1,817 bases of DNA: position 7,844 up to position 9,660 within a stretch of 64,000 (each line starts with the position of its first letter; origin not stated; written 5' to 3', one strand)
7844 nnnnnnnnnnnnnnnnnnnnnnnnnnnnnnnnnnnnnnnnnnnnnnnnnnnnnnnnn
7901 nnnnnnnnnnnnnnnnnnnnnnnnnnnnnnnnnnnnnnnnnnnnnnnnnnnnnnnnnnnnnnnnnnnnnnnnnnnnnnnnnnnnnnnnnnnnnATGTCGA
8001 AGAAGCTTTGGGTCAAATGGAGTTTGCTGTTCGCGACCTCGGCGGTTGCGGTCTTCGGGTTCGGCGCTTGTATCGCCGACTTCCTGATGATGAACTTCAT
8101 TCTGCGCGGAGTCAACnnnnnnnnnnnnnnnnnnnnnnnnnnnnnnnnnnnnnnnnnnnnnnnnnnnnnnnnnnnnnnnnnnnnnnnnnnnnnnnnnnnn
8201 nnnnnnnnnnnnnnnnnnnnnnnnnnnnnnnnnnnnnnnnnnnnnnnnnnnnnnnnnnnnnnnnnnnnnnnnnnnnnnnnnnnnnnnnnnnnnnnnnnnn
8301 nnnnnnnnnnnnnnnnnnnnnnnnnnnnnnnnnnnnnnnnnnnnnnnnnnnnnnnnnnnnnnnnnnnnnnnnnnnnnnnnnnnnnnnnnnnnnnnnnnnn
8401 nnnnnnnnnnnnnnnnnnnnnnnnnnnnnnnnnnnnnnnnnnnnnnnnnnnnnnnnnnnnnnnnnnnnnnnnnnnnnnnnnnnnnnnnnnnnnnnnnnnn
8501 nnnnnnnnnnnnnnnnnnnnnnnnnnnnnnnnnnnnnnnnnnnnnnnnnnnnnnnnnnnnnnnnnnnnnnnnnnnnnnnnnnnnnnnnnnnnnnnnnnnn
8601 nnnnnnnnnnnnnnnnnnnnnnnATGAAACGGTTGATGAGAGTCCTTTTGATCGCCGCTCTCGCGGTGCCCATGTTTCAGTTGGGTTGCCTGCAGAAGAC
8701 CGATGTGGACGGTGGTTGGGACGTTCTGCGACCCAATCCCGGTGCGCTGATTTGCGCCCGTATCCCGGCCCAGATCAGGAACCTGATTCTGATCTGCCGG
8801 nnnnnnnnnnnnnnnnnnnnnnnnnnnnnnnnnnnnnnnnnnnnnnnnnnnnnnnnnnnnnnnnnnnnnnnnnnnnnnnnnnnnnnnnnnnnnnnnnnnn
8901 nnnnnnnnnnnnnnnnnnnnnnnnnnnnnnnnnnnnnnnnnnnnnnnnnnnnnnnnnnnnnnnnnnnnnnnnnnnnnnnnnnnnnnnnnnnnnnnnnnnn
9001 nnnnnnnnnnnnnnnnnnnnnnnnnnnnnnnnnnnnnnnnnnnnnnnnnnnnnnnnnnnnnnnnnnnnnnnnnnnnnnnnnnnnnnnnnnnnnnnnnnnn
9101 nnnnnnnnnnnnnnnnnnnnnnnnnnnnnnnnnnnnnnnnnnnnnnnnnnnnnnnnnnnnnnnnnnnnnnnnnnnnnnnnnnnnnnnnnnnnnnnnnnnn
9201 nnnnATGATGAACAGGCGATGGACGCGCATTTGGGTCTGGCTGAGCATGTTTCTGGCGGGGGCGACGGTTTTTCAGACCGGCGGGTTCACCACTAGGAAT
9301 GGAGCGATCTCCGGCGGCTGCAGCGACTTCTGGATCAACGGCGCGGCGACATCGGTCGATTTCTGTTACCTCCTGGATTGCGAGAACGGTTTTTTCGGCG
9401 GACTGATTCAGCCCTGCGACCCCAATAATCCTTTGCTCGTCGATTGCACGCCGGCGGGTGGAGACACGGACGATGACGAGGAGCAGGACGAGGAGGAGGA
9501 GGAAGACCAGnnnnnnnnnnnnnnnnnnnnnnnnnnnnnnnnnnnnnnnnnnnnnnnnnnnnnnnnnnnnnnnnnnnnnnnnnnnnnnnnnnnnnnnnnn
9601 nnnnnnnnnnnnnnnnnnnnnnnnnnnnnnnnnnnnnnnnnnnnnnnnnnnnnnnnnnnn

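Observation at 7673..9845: Tandem array of six RBS-preceded mini-genes encoding small secreted or lipoprotein-like peptides (41-102 aa) in two sub-families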

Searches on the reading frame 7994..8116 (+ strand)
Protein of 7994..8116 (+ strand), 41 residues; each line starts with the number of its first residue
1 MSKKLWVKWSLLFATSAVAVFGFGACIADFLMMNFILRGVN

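Call 3: search_protein_families(library=pfam, proteins=[window:7994-8116:+], max_evalue=10)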
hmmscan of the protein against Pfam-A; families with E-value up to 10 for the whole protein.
seq(41 aa): 0 families

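Call 4: search_protein_families(library=ncbifam, proteins=[window:7994-8116:+], max_evalue=10)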
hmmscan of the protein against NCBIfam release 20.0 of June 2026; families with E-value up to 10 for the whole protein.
seq(41 aa): 0 families

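Call 26: find_homologous_proteins(query=A3, max_evalue=10)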
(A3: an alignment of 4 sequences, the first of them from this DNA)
Query A3 (4 sequences) (41 aa, profile of the alignment): 7 proteins with E <= 10 among 13 candidates.
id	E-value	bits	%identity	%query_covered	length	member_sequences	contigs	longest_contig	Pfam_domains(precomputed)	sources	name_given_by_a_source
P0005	4.9e-22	95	95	100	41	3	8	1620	-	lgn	-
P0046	6.4e-19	85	36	95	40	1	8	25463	-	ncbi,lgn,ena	-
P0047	1.0e-18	84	59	90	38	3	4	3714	-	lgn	-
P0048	8.5e-17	78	56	100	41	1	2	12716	-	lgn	-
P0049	1.7e-15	74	41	100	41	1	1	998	-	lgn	-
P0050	3.4e-15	73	59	100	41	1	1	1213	-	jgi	jgi:hypothetical protein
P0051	8.7e-15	72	59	100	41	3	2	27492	-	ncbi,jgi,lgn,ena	-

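Call 28: find_encoding_contigs(protein=P0051, flank=8000, max_places=3)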
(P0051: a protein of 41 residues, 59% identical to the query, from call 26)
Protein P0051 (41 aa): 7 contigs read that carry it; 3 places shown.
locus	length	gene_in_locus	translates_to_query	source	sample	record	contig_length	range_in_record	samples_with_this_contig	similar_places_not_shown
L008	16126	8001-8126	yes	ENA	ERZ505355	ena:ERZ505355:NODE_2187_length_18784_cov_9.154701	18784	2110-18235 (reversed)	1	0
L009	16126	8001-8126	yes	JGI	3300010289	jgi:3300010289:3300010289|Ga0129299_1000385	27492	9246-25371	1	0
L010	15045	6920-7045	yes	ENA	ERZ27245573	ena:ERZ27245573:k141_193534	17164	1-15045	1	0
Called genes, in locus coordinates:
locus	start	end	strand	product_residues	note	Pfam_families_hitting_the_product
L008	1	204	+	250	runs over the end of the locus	?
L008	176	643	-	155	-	PF02082:Rrf2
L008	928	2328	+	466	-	PF12176:MtaB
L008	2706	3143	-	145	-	PF09969:DUF2203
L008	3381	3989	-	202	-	PF26082:zf-C2H2_AcuF (faint)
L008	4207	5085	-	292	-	PF04542:Sigma70_r2, PF04539:Sigma70_r3, PF08281:Sigma70_r4_2 (weak), PF04545:Sigma70_r4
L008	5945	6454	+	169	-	PF00731:AIRC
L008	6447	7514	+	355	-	PF01008:IF-2B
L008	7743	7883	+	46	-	-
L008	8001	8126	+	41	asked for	-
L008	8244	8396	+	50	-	-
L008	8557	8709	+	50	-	-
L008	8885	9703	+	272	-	-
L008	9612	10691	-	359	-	PF01087:GalP_UDP_transf, PF02744:GalP_UDP_tr_C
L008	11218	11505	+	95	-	-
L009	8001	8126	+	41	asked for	-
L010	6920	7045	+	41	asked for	-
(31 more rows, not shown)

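Call 29: find_encoding_contigs(protein=P0048, flank=8000, max_places=3)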
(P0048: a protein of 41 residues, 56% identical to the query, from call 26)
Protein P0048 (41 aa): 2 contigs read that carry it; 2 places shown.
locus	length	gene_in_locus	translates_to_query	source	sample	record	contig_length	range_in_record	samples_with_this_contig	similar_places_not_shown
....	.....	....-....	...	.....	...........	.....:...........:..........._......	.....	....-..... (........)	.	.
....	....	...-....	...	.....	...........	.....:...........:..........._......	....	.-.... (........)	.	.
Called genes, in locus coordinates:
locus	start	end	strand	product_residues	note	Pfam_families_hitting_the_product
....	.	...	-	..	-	?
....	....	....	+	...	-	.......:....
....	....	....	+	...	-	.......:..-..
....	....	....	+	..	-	-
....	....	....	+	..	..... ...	-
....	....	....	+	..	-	-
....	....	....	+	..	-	-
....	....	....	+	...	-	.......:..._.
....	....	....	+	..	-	-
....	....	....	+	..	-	-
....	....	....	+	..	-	-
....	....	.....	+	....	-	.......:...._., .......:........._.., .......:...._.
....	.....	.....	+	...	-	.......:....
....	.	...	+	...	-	?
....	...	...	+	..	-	-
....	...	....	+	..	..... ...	-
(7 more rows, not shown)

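Call 32: find_related_loci(query=A4, collection=genome_contigs, flank=10000)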
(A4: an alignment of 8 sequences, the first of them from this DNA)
Query A4 (41 aa) in genome_contigs; peptide patterns used: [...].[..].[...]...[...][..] (x = any residue, [..] = any of these).
38 stretches matched a pattern; 3 encode a relative of the query (tblastn E <= 1e-3); 3 distinct loci.
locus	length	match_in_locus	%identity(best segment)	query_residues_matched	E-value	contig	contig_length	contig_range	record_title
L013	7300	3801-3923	59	1-41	9e-13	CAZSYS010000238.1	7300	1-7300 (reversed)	MAG TPA_asm: uncultured Planctomycetales bacterium isolate binchicken_co58_26 genome assembly, contig: NODE_7970_length_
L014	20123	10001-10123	56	1-41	2e-12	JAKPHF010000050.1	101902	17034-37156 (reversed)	MAG: Planctomycetota bacterium isolate USOA134_maxbin.073 k141_610763, whole genome shotgun sequence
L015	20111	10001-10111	57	1-37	7e-11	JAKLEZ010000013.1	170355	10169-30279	MAG: Planctomycetota bacterium isolate RA.bin145 RA.bin145_13, whole genome shotgun sequence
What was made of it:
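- Tried and rejected: It found only three species (call 32), so the taxonomic range rests mainly on unnamed metagenome contigs.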

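Call 88: search_protein_families(library=phrogs, proteins=[window:7994-8116:+], max_evalue=1)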
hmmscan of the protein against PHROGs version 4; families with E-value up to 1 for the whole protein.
seq(41 aa): 0 families

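Call 89: search_protein_families(library=padloc, proteins=[window:7994-8116:+], max_evalue=1)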
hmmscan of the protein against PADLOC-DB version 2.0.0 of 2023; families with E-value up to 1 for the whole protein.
seq(41 aa): 0 families

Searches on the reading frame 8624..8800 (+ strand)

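Call 3: search_protein_families(library=pfam, proteins=[window:8624-8800:+], max_evalue=10)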
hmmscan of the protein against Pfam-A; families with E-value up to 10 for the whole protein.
seq(59 aa): 1 family
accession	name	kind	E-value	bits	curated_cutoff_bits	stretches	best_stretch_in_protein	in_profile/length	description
PF10880.13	DUF2673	-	0.23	12.1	20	1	1-19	1-19/82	Protein of unknown function (DUF2673)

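Call 4: search_protein_families(library=ncbifam, proteins=[window:8624-8800:+], max_evalue=10)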
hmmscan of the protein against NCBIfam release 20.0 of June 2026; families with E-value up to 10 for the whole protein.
seq(59 aa): 0 families

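Call 88: search_protein_families(library=phrogs, proteins=[window:8624-8800:+], max_evalue=1)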
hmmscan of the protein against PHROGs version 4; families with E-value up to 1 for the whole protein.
seq(59 aa): 0 families

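Call 89: search_protein_families(library=padloc, proteins=[window:8624-8800:+], max_evalue=1)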
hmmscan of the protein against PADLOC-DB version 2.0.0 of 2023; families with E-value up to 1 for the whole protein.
seq(59 aa): 0 families

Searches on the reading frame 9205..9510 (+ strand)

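Call 3: search_protein_families(library=pfam, proteins=[window:9205-9510:+], max_evalue=10)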
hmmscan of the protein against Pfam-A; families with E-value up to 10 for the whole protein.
seq(102 aa): 1 family
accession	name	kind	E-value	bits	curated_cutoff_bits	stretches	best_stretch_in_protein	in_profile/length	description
PF16479.10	DUF5056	-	0.079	13.7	28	1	3-54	33-84/93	Domain of unknown function (DUF5056)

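Call 4: search_protein_families(library=ncbifam, proteins=[window:9205-9510:+], max_evalue=10)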
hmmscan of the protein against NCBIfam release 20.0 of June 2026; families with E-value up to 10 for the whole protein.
seq(102 aa): 0 families

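Call 88: search_protein_families(library=phrogs, proteins=[window:9205-9510:+], max_evalue=1)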
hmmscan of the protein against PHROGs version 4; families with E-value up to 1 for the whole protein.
seq(102 aa): 0 families

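Call 89: search_protein_families(library=padloc, proteins=[window:9205-9510:+], max_evalue=1)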
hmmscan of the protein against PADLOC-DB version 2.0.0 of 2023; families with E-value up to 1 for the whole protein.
seq(102 aa): 0 families
